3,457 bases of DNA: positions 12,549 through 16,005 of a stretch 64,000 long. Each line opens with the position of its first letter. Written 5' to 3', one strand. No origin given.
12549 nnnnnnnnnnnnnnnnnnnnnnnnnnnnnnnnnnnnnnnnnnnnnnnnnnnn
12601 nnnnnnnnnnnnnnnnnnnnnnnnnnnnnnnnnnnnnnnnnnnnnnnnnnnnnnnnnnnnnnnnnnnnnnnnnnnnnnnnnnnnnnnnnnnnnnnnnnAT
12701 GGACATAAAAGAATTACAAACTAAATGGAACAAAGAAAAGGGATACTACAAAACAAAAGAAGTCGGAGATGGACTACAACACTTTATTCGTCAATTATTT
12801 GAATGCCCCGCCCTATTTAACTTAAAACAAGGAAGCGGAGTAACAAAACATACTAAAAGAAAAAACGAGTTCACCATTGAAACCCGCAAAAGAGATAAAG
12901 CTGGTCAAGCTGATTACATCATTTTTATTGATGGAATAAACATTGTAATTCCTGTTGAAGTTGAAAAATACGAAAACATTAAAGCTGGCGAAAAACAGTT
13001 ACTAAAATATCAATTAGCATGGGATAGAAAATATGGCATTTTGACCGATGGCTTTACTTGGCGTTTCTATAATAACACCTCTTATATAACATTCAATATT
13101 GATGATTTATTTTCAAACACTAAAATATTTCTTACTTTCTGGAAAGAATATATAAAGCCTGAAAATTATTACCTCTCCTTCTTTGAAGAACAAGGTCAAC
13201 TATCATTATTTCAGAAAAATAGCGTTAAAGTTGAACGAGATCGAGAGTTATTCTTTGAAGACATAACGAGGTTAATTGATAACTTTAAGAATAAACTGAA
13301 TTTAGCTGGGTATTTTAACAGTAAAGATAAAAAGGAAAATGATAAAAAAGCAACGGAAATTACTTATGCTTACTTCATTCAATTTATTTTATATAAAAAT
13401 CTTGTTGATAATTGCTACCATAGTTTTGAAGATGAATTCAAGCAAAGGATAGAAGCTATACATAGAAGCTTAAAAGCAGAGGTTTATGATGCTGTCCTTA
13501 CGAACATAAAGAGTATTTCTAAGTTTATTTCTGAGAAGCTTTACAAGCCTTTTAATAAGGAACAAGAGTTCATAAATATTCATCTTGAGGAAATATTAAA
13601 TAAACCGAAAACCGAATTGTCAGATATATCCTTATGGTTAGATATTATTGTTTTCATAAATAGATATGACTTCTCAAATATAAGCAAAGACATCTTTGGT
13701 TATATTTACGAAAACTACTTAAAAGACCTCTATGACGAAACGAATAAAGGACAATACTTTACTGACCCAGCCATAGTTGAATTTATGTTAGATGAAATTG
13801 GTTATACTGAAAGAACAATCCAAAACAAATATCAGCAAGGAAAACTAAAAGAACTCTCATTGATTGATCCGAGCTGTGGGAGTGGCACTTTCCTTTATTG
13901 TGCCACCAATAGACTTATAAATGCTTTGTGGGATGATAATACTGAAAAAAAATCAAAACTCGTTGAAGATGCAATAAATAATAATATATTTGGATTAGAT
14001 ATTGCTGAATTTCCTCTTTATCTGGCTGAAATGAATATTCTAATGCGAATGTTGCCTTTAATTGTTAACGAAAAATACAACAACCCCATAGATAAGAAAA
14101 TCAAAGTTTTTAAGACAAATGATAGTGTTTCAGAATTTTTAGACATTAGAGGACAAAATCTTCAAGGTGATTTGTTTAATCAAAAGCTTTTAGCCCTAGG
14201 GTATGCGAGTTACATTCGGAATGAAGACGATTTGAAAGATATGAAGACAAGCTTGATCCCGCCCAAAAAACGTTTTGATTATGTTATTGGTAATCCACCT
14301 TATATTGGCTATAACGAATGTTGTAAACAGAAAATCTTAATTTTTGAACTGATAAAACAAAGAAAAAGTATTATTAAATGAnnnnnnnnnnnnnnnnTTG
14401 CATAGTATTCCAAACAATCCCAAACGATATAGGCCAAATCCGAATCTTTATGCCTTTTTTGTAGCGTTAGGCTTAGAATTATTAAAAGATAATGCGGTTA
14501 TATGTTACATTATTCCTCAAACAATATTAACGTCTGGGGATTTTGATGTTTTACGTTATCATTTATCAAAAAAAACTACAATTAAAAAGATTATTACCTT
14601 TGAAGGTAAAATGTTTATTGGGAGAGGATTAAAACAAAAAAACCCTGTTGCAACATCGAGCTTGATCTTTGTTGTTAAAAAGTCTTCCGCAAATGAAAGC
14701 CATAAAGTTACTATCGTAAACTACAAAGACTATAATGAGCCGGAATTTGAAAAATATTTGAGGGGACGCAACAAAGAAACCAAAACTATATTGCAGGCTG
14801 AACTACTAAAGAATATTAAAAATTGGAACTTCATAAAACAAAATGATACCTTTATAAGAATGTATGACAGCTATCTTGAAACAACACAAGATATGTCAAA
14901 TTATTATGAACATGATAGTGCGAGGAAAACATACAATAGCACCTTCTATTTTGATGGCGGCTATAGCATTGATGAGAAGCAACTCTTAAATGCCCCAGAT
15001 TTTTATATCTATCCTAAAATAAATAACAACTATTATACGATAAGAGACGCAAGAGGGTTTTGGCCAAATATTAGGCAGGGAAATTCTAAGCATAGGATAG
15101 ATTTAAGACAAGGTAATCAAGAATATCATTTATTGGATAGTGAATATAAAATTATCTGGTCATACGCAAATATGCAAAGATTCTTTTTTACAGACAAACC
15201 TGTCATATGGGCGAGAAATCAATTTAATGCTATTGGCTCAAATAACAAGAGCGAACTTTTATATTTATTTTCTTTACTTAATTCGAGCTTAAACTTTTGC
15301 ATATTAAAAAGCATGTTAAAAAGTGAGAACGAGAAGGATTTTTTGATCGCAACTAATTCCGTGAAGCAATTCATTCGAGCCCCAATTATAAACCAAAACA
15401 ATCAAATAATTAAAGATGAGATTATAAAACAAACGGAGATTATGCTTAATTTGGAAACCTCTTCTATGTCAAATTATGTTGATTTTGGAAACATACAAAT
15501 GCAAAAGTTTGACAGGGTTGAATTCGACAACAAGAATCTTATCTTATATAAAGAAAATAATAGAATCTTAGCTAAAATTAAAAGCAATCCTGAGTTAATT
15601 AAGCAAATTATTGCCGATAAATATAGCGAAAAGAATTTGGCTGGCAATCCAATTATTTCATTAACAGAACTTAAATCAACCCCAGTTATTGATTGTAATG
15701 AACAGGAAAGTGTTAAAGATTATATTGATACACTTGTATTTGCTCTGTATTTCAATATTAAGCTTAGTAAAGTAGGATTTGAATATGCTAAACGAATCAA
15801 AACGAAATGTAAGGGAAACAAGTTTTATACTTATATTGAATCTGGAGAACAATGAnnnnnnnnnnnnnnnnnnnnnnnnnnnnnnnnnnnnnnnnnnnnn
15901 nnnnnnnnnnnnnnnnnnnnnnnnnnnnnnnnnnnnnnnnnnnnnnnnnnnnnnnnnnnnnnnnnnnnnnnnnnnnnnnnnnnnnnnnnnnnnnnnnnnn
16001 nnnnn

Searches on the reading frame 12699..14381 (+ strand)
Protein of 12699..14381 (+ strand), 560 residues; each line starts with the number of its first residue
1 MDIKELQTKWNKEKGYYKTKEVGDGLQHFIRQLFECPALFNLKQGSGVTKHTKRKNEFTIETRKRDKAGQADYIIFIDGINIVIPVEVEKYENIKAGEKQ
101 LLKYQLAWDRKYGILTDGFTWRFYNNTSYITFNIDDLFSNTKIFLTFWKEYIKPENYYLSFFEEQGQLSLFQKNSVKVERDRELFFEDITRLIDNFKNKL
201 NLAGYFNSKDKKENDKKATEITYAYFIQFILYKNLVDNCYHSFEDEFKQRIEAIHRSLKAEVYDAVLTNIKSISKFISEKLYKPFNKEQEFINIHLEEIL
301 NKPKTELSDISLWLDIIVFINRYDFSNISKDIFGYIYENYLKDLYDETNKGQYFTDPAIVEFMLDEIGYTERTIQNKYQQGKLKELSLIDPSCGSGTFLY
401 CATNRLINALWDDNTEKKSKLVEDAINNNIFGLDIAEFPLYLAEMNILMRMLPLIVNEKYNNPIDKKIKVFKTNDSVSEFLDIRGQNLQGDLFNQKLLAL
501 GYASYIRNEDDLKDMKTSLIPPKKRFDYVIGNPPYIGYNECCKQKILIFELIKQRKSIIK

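Call 84: search_protein_families(library=pfam, proteins=[window:12699-14381:+], max_evalue=0.001)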
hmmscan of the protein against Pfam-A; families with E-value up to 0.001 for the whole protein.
window:12699-14381:+ (560 aa): 4 families
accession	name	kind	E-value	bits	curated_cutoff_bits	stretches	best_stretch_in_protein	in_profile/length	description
PF02384.22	N6_Mtase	-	2.1e-14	54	20.4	1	329-450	2-100/311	N-6 DNA Methylase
PF20473.4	MmeI_Mtase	-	6.4e-10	39.1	27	1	380-543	15-153/259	MmeI, DNA-methyltransferase domain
PF07669.17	Eco57I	-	2.7e-08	34.5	25.3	1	428-540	1-89/171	Eco57I restriction-modification methylase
PF20464.3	MmeI_N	-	0.00045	21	27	0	3-151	3-149/181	MmeI, N-terminal domain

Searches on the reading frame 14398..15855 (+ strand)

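Call 84: search_protein_families(library=pfam, proteins=[window:14398-15855:+], max_evalue=0.001)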
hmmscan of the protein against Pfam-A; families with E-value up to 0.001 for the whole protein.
window:14398-15855:+ (485 aa): 1 family
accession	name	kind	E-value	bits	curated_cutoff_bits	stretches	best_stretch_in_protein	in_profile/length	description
PF07669.17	Eco57I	-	5.3e-09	36.8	25.3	1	10-71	105-169/171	Eco57I restriction-modification methylase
